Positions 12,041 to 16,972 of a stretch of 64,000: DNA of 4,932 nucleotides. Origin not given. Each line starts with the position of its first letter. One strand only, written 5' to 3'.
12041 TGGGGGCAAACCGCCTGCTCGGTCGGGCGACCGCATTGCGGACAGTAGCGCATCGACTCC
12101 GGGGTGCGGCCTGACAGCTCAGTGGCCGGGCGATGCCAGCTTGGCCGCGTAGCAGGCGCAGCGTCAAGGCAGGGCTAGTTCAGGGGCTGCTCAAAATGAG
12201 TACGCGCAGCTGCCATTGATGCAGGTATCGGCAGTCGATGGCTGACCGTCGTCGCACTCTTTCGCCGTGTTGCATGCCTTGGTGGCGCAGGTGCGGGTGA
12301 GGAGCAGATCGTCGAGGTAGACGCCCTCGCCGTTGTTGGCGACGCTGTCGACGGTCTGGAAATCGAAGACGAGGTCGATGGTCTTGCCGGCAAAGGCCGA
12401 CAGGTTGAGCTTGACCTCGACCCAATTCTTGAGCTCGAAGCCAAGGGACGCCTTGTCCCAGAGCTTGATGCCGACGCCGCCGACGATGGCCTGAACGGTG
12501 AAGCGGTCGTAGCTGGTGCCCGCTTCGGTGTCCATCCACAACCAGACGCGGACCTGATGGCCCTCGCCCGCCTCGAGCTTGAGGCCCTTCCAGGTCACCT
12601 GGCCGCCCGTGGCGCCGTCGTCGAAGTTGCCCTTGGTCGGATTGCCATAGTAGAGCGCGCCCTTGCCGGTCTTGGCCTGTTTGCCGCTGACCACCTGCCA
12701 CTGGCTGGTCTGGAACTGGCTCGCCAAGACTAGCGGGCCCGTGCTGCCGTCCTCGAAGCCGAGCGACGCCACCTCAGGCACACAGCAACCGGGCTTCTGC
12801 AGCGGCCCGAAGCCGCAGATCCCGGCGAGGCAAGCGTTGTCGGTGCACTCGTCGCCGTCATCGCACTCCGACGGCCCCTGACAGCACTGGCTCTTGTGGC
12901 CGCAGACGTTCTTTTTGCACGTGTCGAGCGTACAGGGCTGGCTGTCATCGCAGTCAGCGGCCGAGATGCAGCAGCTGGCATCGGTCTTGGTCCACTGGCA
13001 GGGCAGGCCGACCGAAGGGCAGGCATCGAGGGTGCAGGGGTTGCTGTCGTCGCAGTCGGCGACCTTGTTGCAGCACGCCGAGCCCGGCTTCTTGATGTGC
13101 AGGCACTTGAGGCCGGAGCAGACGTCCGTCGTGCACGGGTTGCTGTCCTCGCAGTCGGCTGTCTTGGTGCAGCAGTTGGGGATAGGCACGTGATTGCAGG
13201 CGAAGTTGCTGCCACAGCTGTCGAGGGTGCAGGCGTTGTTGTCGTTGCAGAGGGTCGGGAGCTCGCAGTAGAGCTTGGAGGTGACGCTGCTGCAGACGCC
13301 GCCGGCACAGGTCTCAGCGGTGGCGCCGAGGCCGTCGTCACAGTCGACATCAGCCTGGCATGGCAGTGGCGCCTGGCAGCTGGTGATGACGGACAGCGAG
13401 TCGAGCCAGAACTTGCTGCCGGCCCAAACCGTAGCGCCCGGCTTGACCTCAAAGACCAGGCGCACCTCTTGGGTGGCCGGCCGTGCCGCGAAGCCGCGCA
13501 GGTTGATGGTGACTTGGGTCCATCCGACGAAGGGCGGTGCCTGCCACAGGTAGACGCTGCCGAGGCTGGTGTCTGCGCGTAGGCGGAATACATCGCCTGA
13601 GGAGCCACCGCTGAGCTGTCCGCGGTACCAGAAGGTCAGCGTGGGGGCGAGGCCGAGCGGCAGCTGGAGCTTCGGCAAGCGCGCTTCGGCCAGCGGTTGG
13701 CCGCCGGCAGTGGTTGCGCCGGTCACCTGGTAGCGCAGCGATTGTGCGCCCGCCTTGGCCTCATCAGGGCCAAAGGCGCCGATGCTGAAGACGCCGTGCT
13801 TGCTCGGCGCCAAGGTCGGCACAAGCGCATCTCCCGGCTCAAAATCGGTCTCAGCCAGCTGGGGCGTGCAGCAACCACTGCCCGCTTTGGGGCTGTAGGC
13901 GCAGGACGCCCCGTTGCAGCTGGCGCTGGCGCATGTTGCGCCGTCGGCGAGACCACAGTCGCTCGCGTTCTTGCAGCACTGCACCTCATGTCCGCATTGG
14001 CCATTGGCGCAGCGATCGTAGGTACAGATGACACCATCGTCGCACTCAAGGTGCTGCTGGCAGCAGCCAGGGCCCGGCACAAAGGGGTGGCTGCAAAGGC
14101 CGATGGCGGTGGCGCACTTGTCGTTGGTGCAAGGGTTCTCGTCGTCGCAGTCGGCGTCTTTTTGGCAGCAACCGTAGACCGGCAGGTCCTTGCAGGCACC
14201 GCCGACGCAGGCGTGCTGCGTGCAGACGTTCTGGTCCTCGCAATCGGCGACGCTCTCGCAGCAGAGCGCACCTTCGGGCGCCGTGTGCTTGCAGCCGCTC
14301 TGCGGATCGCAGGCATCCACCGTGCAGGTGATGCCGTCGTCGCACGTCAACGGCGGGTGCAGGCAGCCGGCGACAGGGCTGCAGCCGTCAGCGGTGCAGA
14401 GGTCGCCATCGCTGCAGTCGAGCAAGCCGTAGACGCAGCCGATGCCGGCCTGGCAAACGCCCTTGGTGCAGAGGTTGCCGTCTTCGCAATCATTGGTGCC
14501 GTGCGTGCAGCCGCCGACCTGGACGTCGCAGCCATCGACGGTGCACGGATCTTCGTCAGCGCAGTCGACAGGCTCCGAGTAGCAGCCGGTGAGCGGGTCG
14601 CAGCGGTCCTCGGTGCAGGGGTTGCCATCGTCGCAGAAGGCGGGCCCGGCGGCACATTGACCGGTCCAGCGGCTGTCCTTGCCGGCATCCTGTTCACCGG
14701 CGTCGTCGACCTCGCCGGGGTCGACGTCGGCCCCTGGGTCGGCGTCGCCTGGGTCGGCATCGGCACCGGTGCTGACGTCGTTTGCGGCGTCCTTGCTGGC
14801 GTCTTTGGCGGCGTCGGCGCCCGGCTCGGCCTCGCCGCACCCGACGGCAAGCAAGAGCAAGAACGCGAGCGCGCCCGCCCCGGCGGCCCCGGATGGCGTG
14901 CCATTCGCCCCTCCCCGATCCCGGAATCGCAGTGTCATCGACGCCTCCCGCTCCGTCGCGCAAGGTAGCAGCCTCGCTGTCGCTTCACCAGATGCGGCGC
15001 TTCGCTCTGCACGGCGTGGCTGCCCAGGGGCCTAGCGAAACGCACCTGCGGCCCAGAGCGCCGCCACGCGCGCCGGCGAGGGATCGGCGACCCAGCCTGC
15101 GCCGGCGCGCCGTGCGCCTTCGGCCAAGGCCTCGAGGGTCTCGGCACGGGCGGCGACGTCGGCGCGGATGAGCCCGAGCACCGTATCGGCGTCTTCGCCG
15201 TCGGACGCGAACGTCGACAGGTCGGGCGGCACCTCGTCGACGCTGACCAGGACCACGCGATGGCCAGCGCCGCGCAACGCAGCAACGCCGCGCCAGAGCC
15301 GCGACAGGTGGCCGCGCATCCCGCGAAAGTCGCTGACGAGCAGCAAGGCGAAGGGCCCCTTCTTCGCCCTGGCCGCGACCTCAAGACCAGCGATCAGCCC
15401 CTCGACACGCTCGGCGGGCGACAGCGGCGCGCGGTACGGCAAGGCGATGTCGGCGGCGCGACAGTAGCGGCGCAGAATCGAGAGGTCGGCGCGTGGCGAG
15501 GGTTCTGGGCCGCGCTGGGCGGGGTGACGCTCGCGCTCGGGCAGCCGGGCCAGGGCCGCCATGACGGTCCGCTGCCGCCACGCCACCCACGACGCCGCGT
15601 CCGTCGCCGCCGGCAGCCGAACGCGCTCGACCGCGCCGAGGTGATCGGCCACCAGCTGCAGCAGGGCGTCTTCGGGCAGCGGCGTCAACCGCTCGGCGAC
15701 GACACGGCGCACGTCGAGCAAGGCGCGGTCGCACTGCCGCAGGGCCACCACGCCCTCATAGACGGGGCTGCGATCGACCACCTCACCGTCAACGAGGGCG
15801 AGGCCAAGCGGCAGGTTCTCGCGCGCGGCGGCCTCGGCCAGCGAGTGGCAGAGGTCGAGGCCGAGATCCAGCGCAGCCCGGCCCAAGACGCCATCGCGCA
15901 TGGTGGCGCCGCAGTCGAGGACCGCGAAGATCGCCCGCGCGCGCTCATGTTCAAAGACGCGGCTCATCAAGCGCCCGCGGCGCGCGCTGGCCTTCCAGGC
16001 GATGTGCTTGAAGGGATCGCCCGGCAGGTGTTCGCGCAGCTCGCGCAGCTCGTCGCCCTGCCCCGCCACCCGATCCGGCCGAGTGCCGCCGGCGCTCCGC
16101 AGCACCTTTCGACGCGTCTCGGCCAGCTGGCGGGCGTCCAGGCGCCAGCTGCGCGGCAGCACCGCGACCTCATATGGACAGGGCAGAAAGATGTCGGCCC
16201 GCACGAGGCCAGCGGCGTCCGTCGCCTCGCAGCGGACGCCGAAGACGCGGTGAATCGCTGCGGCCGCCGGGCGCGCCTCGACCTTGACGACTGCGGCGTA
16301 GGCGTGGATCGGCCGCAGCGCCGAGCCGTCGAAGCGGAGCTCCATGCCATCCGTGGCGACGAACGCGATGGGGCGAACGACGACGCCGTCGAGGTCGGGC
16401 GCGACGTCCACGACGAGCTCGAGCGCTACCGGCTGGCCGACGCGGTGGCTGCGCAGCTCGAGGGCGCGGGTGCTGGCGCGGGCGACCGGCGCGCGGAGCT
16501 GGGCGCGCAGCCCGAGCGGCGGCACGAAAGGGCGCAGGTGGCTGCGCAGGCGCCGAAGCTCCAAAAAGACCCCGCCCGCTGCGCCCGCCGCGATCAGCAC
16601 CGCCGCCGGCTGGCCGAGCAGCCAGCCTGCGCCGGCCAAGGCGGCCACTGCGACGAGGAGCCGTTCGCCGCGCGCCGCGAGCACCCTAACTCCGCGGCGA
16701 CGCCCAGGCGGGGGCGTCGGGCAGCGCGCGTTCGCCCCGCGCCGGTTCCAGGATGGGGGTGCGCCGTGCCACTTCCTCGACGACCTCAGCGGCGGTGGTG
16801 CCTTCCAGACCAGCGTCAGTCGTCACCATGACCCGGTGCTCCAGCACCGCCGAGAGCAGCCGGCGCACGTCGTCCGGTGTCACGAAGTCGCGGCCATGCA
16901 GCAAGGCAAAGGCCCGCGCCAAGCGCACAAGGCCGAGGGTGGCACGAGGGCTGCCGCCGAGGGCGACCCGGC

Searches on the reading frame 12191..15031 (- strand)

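Call 57: search_protein_families(library=pfam, proteins=[window:12191-15031:-], max_evalue=0.00001)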
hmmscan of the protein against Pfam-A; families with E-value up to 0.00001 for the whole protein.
window:12191-15031:- (946 aa): 2 families
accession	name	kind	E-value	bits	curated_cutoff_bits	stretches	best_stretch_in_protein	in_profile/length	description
PF00526.23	Dicty_CTDC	-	6.8e-30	103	27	2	133-155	2-24/24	Dictyostelium (slime mold) repeat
PF20773.4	InhA-like_MAM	-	2.6e-06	27.5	26.9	1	860-913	113-164/191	Immune inhibitor A-like, MAM domain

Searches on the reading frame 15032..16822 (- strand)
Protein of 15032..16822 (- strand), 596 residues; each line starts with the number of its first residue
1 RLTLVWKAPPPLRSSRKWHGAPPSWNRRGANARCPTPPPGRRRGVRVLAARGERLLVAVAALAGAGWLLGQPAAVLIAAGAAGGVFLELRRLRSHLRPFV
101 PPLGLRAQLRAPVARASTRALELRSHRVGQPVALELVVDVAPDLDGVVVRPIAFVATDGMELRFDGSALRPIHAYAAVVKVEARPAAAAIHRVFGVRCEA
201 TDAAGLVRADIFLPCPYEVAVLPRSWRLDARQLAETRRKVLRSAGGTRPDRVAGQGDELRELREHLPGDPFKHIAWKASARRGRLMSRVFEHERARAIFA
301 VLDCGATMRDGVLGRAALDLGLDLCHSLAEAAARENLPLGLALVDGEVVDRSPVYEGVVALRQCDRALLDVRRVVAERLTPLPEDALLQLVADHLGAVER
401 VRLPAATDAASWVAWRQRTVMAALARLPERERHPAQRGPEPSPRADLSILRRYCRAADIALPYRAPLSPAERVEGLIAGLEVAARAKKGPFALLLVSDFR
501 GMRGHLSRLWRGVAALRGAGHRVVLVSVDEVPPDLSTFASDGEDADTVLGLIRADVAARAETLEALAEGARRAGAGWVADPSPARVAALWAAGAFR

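Call 57: search_protein_families(library=pfam, proteins=[window:15032-16822:-], max_evalue=0.00001)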
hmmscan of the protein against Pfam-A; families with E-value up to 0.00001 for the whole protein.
window:15032-16822:- (596 aa): 1 family
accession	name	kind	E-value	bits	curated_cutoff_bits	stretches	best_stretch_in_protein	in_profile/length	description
PF01882.25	DUF58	-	2.5e-11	43.6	23.4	1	261-369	1-109/216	Protein of unknown function DUF58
